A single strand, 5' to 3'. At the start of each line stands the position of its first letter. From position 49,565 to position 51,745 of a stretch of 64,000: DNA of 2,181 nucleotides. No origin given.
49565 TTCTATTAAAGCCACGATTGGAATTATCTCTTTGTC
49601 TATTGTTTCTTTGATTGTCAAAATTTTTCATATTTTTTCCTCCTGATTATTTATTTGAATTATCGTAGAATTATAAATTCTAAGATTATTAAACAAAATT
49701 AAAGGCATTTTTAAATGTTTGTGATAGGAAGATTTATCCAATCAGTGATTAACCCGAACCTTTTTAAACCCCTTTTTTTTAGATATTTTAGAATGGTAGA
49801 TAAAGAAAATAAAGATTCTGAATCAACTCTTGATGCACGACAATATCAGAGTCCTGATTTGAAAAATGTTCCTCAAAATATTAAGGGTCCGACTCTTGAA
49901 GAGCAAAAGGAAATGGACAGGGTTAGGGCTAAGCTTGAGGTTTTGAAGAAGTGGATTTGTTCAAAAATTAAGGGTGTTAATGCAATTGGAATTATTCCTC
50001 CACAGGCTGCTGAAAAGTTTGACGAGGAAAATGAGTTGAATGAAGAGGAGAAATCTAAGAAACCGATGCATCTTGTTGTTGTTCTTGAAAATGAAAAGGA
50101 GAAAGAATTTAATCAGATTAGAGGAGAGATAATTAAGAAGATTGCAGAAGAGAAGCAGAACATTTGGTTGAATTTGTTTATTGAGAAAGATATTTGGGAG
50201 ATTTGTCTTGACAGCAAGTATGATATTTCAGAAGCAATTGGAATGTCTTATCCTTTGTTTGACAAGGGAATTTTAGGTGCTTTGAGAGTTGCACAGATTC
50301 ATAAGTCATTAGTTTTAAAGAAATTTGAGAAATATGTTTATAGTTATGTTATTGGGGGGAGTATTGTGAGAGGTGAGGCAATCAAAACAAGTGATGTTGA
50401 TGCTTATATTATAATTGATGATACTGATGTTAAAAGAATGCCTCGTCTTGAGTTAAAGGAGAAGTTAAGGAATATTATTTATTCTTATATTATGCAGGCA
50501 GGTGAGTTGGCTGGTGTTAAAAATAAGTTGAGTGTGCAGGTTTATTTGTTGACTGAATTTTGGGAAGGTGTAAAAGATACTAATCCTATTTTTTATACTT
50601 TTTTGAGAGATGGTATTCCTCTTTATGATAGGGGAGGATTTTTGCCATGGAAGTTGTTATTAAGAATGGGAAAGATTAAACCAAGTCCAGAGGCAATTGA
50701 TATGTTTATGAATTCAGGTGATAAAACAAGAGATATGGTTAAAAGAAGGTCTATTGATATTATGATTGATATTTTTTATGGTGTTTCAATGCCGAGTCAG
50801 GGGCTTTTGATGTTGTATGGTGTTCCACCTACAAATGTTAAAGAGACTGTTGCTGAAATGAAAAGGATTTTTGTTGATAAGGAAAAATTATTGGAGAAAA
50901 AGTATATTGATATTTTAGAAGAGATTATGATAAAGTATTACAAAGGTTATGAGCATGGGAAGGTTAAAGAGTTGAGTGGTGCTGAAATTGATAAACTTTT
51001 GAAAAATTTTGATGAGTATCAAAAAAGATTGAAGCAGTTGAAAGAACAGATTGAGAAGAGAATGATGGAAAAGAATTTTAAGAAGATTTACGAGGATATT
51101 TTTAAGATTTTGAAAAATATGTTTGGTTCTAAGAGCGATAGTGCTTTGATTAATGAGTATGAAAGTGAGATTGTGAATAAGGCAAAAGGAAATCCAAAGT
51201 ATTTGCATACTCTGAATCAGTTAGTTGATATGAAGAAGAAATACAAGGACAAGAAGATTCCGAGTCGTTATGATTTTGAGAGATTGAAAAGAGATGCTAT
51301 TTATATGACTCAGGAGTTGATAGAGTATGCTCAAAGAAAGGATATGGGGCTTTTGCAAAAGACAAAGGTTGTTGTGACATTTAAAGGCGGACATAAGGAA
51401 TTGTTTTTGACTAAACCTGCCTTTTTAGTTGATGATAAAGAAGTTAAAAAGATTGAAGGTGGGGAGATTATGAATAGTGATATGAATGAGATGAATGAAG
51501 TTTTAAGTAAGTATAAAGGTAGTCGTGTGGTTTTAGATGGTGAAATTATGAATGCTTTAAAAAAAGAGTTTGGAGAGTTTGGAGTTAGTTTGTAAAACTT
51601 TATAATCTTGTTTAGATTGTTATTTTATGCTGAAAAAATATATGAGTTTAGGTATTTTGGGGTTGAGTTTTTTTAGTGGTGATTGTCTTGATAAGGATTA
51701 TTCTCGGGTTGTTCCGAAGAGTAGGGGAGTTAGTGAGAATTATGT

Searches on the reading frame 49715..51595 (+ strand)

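Call 48: search_protein_families(library=pfam, proteins=[window:49715-51595:+], max_evalue=0.001)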
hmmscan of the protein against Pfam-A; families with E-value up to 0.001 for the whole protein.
window:49715-51595:+ (626 aa): 1 family
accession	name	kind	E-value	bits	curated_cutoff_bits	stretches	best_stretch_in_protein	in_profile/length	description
PF01909.29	NTP_transf_2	-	5e-05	24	21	1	202-244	9-47/93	Nucleotidyltransferase domain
